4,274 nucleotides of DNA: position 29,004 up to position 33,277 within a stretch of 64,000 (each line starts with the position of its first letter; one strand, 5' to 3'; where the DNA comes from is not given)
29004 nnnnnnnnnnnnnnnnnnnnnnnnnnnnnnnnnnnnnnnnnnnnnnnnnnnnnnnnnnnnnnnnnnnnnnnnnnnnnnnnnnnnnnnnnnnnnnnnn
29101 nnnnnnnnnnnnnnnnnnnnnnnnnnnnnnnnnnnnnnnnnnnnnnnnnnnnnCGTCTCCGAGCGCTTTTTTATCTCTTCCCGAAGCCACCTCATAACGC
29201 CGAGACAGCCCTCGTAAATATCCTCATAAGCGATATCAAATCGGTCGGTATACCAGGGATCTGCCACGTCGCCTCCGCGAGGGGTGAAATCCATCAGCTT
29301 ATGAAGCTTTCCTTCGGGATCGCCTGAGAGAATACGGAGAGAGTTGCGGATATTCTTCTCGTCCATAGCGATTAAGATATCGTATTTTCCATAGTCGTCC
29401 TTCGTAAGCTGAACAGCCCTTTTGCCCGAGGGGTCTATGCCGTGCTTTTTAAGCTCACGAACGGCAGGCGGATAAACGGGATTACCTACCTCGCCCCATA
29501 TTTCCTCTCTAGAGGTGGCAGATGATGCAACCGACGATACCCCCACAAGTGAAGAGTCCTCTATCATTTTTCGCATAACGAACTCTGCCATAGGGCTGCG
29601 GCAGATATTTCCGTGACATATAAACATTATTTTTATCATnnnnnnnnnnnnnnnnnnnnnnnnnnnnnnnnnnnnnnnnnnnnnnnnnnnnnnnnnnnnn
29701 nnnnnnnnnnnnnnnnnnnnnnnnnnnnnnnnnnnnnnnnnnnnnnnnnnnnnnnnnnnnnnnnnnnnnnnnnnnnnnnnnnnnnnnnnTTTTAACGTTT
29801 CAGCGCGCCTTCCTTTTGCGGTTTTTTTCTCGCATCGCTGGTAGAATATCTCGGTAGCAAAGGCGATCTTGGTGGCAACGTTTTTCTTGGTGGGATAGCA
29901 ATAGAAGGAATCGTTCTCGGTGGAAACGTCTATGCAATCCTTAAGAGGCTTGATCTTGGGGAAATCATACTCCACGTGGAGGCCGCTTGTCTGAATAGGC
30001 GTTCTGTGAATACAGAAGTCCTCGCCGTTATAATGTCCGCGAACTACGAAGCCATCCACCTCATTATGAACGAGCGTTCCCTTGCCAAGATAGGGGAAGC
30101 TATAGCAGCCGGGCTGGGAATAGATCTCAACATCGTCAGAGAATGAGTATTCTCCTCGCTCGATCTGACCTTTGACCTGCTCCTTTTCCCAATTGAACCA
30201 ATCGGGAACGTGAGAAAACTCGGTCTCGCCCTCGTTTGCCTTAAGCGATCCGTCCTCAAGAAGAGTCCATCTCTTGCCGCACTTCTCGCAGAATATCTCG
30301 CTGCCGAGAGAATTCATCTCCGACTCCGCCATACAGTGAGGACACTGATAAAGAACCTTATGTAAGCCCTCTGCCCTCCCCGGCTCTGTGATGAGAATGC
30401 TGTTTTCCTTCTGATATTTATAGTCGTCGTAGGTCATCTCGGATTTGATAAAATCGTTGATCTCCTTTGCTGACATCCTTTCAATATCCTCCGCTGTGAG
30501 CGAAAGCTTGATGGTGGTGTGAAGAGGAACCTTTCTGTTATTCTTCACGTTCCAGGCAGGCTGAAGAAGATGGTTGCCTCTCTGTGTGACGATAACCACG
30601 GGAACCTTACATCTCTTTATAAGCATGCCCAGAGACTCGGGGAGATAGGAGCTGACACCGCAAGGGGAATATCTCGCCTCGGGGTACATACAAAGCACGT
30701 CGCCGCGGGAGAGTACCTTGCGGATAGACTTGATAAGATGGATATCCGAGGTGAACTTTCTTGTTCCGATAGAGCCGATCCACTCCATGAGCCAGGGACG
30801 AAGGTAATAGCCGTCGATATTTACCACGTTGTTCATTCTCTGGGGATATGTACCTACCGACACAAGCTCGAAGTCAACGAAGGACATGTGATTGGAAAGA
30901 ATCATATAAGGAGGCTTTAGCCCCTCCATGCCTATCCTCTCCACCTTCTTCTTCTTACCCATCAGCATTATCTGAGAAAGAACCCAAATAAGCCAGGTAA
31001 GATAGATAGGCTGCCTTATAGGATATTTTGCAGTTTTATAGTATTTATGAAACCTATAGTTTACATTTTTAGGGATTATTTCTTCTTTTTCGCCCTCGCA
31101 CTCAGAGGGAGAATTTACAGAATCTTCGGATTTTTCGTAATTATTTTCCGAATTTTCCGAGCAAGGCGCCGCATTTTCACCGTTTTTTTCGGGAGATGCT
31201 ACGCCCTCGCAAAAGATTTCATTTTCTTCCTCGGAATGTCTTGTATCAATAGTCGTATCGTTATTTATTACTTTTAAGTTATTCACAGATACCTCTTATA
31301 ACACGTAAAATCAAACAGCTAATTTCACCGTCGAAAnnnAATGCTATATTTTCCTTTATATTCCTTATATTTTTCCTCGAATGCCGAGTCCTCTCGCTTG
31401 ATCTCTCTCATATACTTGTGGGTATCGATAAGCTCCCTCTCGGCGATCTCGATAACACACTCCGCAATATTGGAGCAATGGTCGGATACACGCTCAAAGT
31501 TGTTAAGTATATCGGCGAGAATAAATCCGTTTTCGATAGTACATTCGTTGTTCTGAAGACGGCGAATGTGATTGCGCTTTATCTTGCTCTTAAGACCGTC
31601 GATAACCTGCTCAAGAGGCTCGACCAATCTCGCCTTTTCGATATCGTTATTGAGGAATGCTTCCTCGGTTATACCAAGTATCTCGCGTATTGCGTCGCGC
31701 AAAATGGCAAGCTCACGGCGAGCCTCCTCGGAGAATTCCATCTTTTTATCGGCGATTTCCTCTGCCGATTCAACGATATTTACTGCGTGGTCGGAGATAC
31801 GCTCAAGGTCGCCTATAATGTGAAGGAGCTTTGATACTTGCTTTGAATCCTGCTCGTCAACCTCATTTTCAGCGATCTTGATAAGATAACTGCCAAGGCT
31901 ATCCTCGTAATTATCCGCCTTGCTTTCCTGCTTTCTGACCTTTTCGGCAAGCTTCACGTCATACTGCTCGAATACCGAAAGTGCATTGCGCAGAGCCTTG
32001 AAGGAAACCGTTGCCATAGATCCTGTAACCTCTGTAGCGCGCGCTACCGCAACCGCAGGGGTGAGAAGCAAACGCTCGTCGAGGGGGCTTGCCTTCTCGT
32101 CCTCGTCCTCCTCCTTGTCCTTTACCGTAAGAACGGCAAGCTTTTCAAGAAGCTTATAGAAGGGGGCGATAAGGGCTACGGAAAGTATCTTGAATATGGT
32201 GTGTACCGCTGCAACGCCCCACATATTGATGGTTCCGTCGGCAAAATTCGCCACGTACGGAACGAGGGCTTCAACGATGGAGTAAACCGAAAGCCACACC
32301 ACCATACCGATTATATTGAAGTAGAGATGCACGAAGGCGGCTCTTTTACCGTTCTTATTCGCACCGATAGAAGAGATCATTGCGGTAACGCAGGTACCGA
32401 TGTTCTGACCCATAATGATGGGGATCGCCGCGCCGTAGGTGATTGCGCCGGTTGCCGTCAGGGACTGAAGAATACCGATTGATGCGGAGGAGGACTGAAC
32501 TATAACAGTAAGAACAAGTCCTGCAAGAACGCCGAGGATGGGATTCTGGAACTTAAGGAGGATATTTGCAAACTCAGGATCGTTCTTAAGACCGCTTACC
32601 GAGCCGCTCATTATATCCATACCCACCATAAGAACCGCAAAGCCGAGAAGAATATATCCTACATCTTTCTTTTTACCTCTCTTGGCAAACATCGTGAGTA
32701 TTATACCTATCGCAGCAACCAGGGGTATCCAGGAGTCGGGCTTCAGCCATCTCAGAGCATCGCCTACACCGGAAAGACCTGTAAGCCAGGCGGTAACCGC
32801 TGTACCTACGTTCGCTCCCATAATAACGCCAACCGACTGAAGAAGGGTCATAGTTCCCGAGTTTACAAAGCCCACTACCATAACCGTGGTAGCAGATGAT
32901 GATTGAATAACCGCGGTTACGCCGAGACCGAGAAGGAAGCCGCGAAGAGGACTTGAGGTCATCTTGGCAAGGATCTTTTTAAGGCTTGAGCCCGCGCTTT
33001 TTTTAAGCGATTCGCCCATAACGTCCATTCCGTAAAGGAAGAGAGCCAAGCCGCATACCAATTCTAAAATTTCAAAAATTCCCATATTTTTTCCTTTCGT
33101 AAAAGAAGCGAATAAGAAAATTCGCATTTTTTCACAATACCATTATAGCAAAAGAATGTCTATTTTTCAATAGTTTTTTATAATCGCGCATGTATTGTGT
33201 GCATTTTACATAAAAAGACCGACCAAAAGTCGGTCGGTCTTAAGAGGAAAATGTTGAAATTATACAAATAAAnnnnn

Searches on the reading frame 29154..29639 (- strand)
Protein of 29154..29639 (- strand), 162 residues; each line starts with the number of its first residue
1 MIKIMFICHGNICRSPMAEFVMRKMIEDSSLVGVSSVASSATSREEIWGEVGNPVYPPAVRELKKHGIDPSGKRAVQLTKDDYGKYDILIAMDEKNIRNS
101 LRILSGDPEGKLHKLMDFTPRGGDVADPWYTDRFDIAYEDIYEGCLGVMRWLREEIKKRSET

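Call 9: search_protein_families(library=pfam, proteins=[window:29154-29639:-])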
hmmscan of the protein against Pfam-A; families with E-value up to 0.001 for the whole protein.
window:29154-29639:- (162 aa): 1 family
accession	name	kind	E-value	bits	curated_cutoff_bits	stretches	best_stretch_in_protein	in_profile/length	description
PF01451.26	LMWPc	-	1.8e-25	90.2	23.2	1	4-143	1-138/144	Low molecular weight phosphotyrosine protein phosphatase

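Call 52: find_homologous_proteins(query=window:29154-29639:-, max_evalue=1e-40)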
Query window:29154-29639:- (162 aa): 6348 proteins with E <= 1e-40 among 8000 candidates; the best 120 are listed.
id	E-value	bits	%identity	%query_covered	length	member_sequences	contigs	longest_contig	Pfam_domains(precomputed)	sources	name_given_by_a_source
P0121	2.7e-102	358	97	100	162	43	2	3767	PF01451.28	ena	-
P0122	3.4e-84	299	84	96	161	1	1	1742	PF01451.28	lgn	-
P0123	6.4e-84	298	84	95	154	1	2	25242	PF01451.28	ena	-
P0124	8.2e-81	288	78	99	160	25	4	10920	PF01451.28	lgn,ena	-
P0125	1.0e-80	287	89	89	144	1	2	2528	PF01451.28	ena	-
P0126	1.5e-80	287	86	90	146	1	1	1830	PF01451.28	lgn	-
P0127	2.6e-80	286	78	99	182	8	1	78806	PF01451.28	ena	-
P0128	5.4e-76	272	75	97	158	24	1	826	PF01451.28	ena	-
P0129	2.2e-75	270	76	98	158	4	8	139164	PF01451.28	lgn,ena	-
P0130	1.4e-74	267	74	98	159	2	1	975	PF01451.28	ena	-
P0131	3.9e-74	266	72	97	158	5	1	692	PF01451.28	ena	-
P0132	7.7e-74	265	70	98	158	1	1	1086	PF01451.28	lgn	-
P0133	1.7e-72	261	70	95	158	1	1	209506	PF01451.28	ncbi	-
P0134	1.7e-71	257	74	94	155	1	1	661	PF01451.28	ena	-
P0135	1.8e-71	257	72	94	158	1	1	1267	PF01451.28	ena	-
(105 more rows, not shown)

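Call 53: find_encoding_contigs(protein=P0121, flank=1500, max_places=10)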
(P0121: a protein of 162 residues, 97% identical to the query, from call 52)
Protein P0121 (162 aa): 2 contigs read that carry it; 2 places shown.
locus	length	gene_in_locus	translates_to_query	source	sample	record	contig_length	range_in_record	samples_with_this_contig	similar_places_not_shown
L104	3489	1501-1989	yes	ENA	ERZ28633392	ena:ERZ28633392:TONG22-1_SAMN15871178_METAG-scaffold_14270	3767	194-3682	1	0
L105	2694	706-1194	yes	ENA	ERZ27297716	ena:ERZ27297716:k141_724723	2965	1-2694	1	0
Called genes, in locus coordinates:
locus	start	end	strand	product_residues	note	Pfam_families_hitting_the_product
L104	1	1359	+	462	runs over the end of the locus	-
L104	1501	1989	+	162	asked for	PF01451:LMWPc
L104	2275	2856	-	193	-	PF00440:TetR_N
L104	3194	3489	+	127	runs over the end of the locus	?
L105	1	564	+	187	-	?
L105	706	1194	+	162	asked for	PF01451:LMWPc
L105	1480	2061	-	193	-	PF00440:TetR_N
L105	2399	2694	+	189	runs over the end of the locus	?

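Call 54: find_encoding_contigs(protein=P0125, flank=1500, max_places=10)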
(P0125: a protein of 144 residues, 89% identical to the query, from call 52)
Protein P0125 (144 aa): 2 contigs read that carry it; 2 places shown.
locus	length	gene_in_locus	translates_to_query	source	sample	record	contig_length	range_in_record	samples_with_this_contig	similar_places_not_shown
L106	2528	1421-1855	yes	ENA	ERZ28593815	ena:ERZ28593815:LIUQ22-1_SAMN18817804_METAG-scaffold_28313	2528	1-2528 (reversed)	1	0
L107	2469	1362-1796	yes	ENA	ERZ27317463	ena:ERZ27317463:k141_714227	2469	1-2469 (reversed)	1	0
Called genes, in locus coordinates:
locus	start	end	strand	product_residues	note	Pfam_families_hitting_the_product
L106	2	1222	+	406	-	?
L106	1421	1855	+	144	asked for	PF01451:LMWPc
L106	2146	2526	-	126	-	?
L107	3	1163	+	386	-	?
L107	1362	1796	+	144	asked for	PF01451:LMWPc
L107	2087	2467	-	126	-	?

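Call 55: find_encoding_contigs(protein=P0126, flank=1500, max_places=10)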
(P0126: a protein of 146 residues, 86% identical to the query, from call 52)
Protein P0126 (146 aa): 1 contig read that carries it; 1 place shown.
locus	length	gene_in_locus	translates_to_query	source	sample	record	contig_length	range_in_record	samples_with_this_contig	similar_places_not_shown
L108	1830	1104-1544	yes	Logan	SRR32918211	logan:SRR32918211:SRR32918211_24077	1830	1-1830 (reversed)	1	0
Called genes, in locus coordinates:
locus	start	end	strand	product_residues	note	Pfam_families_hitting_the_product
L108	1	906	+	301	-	?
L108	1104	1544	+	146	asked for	PF01451:LMWPc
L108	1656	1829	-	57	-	?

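Call 59: find_encoding_contigs(protein=P0122, flank=1500, max_places=6)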
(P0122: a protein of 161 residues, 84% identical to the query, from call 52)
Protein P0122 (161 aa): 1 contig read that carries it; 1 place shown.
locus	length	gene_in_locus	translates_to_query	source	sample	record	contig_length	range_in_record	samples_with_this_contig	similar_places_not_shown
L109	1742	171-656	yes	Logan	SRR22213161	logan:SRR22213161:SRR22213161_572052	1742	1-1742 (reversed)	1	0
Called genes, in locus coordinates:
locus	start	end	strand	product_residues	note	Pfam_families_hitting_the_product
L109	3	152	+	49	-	?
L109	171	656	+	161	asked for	PF01451:LMWPc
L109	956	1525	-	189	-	PF00440:TetR_N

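Call 64: search_protein_families(library=ncbifam, proteins=[window:29154-29639:-], max_evalue=0.001)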
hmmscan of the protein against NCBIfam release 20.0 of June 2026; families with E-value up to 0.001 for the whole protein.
window:29154-29639:- (162 aa): 5 families
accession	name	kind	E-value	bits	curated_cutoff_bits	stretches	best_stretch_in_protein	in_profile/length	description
NF008486.0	PRK11391.1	equivalog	8.5e-09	36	247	1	3-129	8-121/148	phosphotyrosine-protein phosphatase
NF007520.0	PRK10126.1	equivalog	4.8e-08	33.6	243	1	3-132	4-120/147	low molecular weight protein-tyrosine-phosphatase Wzb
TIGR02689.1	ars_reduc_gluta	equivalog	3.6e-06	27.2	157.6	1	3-92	2-78/126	arsenate reductase, glutathione/glutaredoxin type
TIGR02691.1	arsC_pI258_fam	equivalog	1.5e-05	25.2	174.3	1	4-93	1-77/129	arsenate reductase (thioredoxin)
NF010053.0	PRK13530.1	subfamily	0.00015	22.1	215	1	4-33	6-35/133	arsenate reductase (thioredoxin)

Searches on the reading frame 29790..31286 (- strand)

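Call 9: search_protein_families(library=pfam, proteins=[window:29790-31286:-])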
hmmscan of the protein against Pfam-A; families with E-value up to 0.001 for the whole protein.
window:29790-31286:- (499 aa): 0 families

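Call 64: search_protein_families(library=ncbifam, proteins=[window:29790-31286:-], max_evalue=0.001)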
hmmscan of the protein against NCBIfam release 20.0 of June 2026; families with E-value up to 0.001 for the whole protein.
window:29790-31286:- (499 aa): 1 family
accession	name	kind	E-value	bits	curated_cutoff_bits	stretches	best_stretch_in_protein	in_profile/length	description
NF006386.0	PRK08633.1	equivalog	2.3e-06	25.7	1221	1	109-237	423-553/1147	acyl-[ACP]--phospholipid O-acyltransferase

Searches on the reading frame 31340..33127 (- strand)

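Call 64: search_protein_families(library=ncbifam, proteins=[window:31340-33127:-], max_evalue=0.001)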
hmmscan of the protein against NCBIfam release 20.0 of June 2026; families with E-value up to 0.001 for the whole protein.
window:31340-33127:- (596 aa): 5 families
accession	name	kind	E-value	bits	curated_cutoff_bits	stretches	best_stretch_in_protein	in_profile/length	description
TIGR00704.1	NaPi_cotrn_rel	hypoth_equivalog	9.5e-63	212.7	210.1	1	20-337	4-307/308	Na/Pi-cotransporter II-related protein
NF037997.1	Na_Pi_symport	subfamily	1.6e-58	198.5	50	1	27-330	5-293/294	Na/Pi symporter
TIGR02135.1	phoU_full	equivalog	2.3e-23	82.9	130.25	1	371-565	17-210/212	phosphate signaling complex protein PhoU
TIGR01013.1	2a58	subfamily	4.9e-21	75.2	306.15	2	29-123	6-102/456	sodium-dependent inorganic phosphate transporter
NF008332.0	PRK11115.1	equivalog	1.8e-09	37.5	342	1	371-560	28-215/239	phosphate signaling complex protein PhoU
